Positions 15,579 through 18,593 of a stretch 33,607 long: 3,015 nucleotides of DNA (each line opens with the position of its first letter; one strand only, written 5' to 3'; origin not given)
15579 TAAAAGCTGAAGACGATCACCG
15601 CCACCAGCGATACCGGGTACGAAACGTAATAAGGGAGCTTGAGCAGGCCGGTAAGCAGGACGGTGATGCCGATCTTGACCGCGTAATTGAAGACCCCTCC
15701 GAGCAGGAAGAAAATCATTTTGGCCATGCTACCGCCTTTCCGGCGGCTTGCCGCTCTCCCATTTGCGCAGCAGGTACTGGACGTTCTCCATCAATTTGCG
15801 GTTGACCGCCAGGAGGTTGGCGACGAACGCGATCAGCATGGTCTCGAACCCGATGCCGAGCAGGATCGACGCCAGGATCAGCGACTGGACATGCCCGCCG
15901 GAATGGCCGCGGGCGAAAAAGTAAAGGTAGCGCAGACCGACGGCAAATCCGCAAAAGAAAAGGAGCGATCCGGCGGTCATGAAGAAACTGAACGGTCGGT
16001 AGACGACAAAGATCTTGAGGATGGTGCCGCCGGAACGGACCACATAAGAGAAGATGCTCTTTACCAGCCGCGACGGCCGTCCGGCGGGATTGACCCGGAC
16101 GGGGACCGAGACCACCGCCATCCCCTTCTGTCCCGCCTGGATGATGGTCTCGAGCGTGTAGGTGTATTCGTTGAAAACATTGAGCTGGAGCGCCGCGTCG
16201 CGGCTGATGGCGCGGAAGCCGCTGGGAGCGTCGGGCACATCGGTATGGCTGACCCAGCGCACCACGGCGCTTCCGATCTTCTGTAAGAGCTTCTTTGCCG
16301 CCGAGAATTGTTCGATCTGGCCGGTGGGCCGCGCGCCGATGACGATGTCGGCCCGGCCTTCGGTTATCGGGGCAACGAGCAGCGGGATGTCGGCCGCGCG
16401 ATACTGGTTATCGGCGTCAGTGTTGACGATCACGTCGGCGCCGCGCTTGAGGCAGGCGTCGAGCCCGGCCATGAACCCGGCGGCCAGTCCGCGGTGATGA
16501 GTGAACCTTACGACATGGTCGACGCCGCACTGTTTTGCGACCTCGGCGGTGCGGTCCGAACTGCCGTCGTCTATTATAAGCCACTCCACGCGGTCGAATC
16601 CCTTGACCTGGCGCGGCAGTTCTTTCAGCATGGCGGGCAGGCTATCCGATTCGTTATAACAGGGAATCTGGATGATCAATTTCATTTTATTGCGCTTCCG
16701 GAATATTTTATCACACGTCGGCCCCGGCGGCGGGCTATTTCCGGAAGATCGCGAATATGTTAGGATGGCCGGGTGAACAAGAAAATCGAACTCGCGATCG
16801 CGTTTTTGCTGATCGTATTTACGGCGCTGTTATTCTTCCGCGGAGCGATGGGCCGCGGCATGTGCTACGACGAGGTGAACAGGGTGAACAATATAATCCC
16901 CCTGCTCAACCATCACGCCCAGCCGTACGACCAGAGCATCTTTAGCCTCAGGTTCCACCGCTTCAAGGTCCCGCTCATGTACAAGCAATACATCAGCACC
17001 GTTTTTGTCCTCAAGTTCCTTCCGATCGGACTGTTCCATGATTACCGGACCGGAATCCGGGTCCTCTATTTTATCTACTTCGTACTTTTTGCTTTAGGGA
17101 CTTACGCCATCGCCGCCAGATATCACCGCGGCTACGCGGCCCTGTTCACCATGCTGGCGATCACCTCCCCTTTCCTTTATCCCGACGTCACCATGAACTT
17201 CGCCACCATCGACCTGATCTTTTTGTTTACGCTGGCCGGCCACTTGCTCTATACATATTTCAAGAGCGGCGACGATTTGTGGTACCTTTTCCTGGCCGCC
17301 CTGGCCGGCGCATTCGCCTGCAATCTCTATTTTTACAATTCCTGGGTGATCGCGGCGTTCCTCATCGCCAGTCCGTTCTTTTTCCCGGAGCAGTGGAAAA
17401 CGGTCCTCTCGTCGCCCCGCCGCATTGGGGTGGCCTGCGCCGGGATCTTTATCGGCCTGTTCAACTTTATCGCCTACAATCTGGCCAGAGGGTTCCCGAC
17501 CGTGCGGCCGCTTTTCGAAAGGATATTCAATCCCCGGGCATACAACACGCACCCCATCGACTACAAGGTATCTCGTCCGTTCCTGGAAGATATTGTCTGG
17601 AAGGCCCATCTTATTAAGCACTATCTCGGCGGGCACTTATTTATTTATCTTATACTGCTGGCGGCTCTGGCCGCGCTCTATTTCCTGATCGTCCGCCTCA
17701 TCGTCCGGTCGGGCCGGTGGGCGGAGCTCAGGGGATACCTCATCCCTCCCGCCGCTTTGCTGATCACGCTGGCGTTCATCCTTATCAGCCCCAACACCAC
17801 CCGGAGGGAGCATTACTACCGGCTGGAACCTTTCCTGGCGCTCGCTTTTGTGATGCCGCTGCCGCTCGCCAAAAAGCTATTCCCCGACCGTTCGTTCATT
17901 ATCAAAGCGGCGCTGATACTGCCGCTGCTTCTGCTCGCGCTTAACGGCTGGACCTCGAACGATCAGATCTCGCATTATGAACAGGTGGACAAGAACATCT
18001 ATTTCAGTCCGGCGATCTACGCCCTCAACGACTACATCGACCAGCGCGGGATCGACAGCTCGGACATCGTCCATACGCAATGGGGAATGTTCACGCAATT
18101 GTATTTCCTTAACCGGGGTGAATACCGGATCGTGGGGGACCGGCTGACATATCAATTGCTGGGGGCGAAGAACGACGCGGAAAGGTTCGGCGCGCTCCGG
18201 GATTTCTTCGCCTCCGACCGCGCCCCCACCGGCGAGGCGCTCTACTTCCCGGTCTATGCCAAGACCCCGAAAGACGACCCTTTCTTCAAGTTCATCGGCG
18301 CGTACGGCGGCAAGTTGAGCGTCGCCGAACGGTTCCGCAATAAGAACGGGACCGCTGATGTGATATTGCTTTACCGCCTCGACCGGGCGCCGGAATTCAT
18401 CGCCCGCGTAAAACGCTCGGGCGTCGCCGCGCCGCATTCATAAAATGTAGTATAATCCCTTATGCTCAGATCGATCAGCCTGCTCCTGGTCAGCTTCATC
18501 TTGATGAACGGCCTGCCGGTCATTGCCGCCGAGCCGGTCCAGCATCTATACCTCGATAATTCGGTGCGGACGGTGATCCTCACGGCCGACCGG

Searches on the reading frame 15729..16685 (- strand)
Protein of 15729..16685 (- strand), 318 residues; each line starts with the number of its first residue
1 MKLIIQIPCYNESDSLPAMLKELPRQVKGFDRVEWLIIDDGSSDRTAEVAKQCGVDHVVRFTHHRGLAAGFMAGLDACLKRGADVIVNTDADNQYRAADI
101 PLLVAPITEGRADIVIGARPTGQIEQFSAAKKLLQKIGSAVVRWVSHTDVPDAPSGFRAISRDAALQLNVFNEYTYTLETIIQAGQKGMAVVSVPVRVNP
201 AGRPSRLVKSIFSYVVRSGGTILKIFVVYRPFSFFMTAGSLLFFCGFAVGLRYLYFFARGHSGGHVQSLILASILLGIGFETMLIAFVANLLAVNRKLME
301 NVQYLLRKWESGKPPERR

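Call 14: search_protein_families(library=pfam, proteins=[window:15729-16685:-], max_evalue=0.001)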
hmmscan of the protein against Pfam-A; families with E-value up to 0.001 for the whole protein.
window:15729-16685:- (318 aa): 1 family
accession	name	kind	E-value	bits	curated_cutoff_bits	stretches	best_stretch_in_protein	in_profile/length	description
PF00535.33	Glycos_transf_2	-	6.8e-24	85.1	23.3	1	7-165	4-164/168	Glycosyl transferase family 2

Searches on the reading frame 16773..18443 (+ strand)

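Call 14: search_protein_families(library=pfam, proteins=[window:16773-18443:+], max_evalue=0.001)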
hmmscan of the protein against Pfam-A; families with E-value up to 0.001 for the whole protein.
window:16773-18443:+ (556 aa): 1 family
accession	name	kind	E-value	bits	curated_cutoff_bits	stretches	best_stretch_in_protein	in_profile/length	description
PF13231.12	PMT_2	-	0.00033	21.4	26.1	1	87-223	16-150/160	Dolichyl-phosphate-mannose-protein mannosyltransferase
